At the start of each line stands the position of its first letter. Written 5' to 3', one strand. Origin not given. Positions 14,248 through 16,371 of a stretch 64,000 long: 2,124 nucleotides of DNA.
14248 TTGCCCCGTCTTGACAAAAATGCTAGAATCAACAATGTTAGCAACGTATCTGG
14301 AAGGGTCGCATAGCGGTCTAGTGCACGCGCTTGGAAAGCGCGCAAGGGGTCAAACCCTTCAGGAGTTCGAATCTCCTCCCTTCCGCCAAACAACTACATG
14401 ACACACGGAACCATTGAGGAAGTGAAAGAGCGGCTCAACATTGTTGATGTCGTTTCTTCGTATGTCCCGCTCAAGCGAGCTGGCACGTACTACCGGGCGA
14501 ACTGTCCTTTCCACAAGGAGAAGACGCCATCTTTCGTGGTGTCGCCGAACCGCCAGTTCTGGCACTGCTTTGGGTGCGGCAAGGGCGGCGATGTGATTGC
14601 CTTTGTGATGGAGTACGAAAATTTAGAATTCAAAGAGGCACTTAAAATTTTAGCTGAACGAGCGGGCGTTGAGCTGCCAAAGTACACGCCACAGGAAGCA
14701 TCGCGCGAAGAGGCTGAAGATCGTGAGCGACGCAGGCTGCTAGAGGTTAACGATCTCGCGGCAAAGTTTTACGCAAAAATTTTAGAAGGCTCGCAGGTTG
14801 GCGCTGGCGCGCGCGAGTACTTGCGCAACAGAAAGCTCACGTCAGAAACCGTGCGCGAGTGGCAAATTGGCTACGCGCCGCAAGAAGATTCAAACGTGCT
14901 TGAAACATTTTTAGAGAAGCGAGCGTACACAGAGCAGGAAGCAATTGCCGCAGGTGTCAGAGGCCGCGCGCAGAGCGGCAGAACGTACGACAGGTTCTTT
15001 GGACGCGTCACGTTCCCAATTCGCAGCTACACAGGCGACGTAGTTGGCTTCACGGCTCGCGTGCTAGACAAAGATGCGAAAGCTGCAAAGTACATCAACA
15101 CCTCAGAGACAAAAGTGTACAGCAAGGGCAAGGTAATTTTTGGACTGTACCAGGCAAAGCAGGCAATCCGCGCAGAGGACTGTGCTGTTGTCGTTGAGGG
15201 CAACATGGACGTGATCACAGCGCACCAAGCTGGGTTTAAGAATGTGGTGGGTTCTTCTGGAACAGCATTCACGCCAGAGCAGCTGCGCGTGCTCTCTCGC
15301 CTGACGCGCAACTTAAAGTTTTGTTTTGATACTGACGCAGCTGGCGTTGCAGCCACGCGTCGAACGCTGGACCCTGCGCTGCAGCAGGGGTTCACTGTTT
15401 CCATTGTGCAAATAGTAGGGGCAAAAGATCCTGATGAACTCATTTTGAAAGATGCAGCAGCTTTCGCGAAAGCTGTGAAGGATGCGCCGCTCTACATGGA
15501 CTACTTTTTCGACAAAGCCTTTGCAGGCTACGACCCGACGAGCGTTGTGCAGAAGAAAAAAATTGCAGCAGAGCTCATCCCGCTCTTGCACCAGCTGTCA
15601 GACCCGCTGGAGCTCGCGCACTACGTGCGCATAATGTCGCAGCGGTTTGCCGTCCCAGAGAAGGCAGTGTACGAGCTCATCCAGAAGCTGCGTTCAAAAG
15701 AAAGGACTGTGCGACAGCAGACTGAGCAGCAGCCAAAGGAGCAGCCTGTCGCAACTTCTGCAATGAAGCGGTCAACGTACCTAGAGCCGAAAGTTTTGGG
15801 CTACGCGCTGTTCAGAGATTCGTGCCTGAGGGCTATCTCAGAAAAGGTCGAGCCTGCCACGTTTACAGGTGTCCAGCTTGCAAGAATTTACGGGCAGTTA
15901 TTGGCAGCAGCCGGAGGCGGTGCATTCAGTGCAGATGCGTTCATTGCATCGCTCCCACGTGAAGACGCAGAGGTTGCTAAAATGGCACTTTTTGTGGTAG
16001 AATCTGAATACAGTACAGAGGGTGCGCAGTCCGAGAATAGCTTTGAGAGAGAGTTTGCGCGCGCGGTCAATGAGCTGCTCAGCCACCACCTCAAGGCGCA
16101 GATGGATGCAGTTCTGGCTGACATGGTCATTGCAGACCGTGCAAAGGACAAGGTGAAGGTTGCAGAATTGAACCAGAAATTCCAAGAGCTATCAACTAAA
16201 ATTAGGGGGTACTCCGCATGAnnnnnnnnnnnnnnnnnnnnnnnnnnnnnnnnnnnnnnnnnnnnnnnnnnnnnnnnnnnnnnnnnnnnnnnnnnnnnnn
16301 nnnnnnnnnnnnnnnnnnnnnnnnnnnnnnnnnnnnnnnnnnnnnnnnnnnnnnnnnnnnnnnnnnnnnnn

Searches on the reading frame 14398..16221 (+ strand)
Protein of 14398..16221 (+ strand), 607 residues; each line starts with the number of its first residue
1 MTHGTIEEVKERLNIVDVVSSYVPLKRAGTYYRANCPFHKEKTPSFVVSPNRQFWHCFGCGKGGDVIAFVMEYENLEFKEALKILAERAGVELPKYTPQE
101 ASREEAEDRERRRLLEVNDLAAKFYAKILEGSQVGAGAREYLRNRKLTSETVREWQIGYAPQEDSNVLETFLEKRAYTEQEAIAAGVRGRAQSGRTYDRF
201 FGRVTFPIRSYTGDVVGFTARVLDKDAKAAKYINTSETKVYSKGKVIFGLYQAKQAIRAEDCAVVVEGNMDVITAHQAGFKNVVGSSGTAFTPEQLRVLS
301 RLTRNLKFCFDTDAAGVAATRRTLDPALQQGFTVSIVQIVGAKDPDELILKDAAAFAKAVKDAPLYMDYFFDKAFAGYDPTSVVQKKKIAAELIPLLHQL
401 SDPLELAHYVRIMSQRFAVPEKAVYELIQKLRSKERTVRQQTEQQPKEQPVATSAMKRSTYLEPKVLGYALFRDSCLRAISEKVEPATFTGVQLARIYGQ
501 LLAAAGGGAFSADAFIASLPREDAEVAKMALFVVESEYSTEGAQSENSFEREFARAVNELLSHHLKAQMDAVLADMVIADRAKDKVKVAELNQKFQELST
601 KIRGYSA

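Call 31: search_protein_families(library=pfam, proteins=[window:14398-16221:+], max_evalue=0.0001)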
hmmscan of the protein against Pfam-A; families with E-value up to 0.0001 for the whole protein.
window:14398-16221:+ (607 aa): 6 families
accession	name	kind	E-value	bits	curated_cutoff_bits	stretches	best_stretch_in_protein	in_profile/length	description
PF01807.25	Zn_ribbon_DnaG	-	1.1e-37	128.2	24.9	1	4-95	4-95/98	CHC2 zinc finger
PF08275.17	DNAG_N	-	1.4e-34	119.4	26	1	125-254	2-128/128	DNA primase catalytic core, N-terminal domain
PF13155.12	Toprim_2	-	2.2e-19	70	22.1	1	264-349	1-88/88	Toprim-like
PF13662.12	Toprim_4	-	8.3e-16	58.4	25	1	262-337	2-84/85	Toprim domain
PF01751.28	Toprim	-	3.1e-10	40.5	23.1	1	264-339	3-96/96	Toprim domain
PF10410.14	DnaB_bind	-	2.6e-08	34.4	20.6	1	367-420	1-54/56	DnaB-helicase binding domain of primase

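Call 32: find_homologous_proteins(query=window:14398-16221:+, max_evalue=1e-30)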
Query window:14398-16221:+ (607 aa): 7986 proteins with E <= 1e-30 among 8000 candidates; the best 120 are listed.
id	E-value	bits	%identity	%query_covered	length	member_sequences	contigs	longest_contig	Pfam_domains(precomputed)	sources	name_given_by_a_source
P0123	0.0e+0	1337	100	100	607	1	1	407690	PF08275.18,PF13155.13,PF01807.26,PF13662.13,PF10410.15,PF01751.29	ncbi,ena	-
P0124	0.0e+0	1186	89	100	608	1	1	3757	PF08275.18,PF13155.13,PF01807.26,PF13662.13,PF10410.15,PF00772.27,PF01751.29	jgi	jgi:DNA primase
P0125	0.0e+0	1166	87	100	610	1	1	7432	PF08275.18,PF13155.13,PF01807.26,PF13662.13,PF10410.15,PF00772.27,PF01751.29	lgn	-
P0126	0.0e+0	1111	83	100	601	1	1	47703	PF08275.18,PF13155.13,PF01807.26,PF13662.13,PF10410.15,PF00772.27,PF01751.29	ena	-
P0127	1.9e-296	1002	74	100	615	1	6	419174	PF08275.18,PF13155.13,PF01807.26,PF13662.13,PF10410.15,PF00772.27,PF01751.29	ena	-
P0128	6.9e-211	720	54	99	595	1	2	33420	PF08275.18,PF13155.13,PF01807.26,PF13662.13,PF10410.15,PF01751.29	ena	-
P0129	1.8e-210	718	55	100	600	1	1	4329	PF08275.18,PF13155.13,PF01807.26,PF13662.13,PF10410.15,PF01751.29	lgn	-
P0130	8.6e-210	716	56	99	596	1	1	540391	PF08275.18,PF13155.13,PF01807.26,PF13662.13,PF10410.15,PF01751.29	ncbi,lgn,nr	ncbi:MAG: primase [Candidatus Doudnabacteria bacterium]|nr:primase [Candidatus Doudnabacteria bacter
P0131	2.1e-209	715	56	99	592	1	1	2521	PF08275.18,PF13155.13,PF01807.26,PF13662.13,PF10410.15,PF01751.29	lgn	-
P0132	2.8e-206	704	55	99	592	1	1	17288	PF08275.18,PF13155.13,PF01807.26,PF13662.13,PF10410.15,PF01751.29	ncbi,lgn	-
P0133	4.2e-206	704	56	99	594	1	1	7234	PF08275.18,PF13155.13,PF01807.26,PF13662.13,PF10410.15,PF01751.29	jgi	jgi:DNA primase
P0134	5.4e-206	703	54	99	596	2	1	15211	PF08275.18,PF13155.13,PF01807.26,PF13662.13,PF10410.15,PF01751.29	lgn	-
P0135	1.4e-205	702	54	99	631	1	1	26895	PF08275.18,PF13155.13,PF01807.26,PF13662.13,PF10410.15,PF01751.29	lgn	-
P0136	2.8e-205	701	55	100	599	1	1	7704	PF08275.18,PF13155.13,PF01807.26,PF13662.13,PF10410.15,PF01751.29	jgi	jgi:DNA primase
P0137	3.3e-205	701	55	99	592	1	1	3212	PF08275.18,PF13155.13,PF01807.26,PF13662.13,PF10410.15,PF01751.29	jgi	jgi:DNA primase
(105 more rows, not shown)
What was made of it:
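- Checked: The best named DnaG hits are Candidatus Doudnabacteria at 53-56% identity (call 32).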

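Call 37: find_encoding_contigs(protein=P0127, flank=10000, max_places=2)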
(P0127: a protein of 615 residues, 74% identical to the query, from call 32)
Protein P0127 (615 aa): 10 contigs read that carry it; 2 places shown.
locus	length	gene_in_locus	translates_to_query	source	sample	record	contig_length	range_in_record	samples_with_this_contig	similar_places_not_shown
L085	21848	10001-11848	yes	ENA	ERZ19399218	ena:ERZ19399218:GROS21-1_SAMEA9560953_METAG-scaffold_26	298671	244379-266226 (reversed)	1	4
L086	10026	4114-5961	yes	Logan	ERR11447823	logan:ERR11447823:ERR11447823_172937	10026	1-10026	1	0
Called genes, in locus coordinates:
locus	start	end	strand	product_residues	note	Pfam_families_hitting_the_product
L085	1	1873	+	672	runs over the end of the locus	PF22745:Nlig-Ia, PF01653:DNA_ligase_aden, PF14520:HHH_5 (faint), PF03120:OB_DNA_ligase, PF03119:DNA_ligase_ZBD (weak), PF12826:HHH_2, PF00533:BRCT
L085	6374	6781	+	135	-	-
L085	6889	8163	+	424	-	PF27218:MJ0043_C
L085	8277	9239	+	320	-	PF00145:DNA_methylase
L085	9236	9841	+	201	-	PF01844:HNH, PF14279:HNH_5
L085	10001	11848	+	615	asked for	PF01807:Zn_ribbon_DnaG, PF08275:DNAG_N, PF01751:Toprim, PF13155:Toprim_2, PF13662:Toprim_4, PF10410:DnaB_bind, PF00772:DnaB (faint)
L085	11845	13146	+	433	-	PF03979:Sigma70_r1_1, PF00140:Sigma70_r1_2, PF04542:Sigma70_r2, PF04539:Sigma70_r3, PF04545:Sigma70_r4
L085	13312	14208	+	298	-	PF03446:NAD_binding_2, PF00393:6PGD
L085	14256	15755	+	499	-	PF00479:G6PD_N, PF02781:G6PD_C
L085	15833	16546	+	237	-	PF07963:N_methyl, PF07603:Lcl_C, PF05689:InvE_AD (weak)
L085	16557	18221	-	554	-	PF01565:FAD_binding_4, PF02913:FAD-oxidase_C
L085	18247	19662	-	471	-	PF00753:Lactamase_B, PF23023:Anti-Pycsar_Apyc1 (weak), PF12706:Lactamase_B_2 (faint), PF16661:Lactamase_B_6, PF10996:Beta-Casp, PF07521:RMMBL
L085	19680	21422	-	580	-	PF00664:ABC_membrane, PF00005:ABC_tran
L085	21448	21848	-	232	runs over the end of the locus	PF08713:DNA_alkylation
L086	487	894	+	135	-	-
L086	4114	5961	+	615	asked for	PF01807:Zn_ribbon_DnaG, PF08275:DNAG_N, PF01751:Toprim, PF13155:Toprim_2, PF13662:Toprim_4, PF10410:DnaB_bind, PF00772:DnaB (faint)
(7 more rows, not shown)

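Call 38: find_encoding_contigs(protein=P0126, flank=10000, max_places=2)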
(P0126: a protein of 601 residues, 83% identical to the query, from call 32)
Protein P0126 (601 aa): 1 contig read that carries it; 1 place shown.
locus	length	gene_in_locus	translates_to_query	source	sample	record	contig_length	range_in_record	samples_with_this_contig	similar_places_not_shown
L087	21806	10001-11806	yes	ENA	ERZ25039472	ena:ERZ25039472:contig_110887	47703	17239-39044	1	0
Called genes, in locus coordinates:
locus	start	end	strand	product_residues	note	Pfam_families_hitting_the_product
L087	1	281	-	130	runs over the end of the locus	PF01476:LysM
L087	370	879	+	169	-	PF22745:Nlig-Ia, PF01653:DNA_ligase_aden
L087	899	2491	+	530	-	PF01653:DNA_ligase_aden, PF03120:OB_DNA_ligase, PF03119:DNA_ligase_ZBD (faint), PF14520:HHH_5 (faint), PF12826:HHH_2, PF00533:BRCT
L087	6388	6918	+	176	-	PF00961:LAGLIDADG_1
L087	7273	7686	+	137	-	-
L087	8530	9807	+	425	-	PF27218:MJ0043_C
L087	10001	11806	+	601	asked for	PF01807:Zn_ribbon_DnaG, PF08275:DNAG_N, PF01751:Toprim, PF13662:Toprim_4, PF13155:Toprim_2, PF10410:DnaB_bind (weak), PF00772:DnaB (faint)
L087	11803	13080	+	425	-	PF03979:Sigma70_r1_1, PF00140:Sigma70_r1_2, PF04542:Sigma70_r2, PF04539:Sigma70_r3, PF04545:Sigma70_r4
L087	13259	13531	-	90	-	-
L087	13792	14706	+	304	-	PF03446:NAD_binding_2, PF03807:F420_oxidored (faint), PF00393:6PGD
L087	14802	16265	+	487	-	PF00479:G6PD_N, PF02781:G6PD_C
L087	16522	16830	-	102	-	PF17676:Peptidase_S66C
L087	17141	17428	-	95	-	PF02016:Peptidase_S66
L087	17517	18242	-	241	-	-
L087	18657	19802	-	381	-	PF02913:FAD-oxidase_C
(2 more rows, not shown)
